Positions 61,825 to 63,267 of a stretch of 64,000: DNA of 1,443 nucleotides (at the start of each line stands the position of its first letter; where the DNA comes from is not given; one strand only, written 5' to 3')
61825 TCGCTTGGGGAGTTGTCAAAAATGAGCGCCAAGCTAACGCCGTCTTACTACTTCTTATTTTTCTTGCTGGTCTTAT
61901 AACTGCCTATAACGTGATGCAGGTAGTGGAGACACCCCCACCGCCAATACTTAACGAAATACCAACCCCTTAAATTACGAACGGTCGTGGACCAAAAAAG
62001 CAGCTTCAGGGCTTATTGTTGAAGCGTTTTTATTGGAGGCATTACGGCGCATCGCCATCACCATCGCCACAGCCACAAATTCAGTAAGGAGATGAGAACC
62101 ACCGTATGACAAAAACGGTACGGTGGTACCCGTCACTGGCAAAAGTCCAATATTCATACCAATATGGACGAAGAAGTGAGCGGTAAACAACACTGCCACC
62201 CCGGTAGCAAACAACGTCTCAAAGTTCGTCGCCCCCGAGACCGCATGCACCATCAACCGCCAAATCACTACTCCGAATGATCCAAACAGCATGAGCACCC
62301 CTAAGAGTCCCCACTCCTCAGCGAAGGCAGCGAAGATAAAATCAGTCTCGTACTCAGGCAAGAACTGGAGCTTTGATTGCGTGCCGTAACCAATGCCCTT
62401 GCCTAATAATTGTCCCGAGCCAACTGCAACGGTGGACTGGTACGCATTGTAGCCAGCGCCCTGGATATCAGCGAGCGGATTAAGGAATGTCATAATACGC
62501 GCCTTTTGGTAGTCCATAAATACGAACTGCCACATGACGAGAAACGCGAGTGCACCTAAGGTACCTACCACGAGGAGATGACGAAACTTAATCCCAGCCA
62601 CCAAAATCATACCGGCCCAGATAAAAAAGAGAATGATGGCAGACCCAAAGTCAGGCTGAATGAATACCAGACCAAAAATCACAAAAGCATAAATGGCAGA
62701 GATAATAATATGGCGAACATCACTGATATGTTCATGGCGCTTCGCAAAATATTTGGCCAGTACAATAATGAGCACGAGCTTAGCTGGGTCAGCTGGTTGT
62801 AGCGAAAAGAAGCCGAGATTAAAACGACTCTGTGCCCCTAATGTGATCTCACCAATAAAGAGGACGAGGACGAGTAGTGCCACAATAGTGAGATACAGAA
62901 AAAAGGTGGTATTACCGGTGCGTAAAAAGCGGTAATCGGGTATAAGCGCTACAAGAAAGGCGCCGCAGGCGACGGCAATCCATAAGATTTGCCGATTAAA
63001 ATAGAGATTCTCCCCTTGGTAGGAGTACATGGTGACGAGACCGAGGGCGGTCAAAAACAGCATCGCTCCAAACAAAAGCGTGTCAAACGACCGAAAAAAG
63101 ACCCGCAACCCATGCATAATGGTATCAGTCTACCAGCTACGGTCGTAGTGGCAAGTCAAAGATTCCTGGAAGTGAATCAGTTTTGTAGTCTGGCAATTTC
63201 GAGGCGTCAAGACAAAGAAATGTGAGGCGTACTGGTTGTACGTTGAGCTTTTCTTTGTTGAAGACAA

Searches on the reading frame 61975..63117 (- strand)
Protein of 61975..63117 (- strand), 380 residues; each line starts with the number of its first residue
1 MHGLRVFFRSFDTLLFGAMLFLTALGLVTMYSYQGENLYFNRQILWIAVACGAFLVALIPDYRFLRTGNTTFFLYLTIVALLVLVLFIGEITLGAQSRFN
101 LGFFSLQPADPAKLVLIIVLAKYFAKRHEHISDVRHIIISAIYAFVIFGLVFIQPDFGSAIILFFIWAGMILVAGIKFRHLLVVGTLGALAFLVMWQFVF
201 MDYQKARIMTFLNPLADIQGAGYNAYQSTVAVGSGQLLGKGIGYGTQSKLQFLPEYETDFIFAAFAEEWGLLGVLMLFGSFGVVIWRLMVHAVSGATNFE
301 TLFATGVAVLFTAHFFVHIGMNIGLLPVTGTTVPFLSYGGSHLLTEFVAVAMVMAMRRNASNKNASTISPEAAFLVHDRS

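Call 10: search_protein_families(library=pfam, proteins=[window:61975-63117:-], max_evalue=0.001)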
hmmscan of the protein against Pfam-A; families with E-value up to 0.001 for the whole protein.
window:61975-63117:- (380 aa): 1 family
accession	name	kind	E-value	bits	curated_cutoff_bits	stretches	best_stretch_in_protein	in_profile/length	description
PF01098.24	FTSW_RODA_SPOVE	-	2.1e-86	290.5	26.4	1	9-360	6-354/356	Cell cycle protein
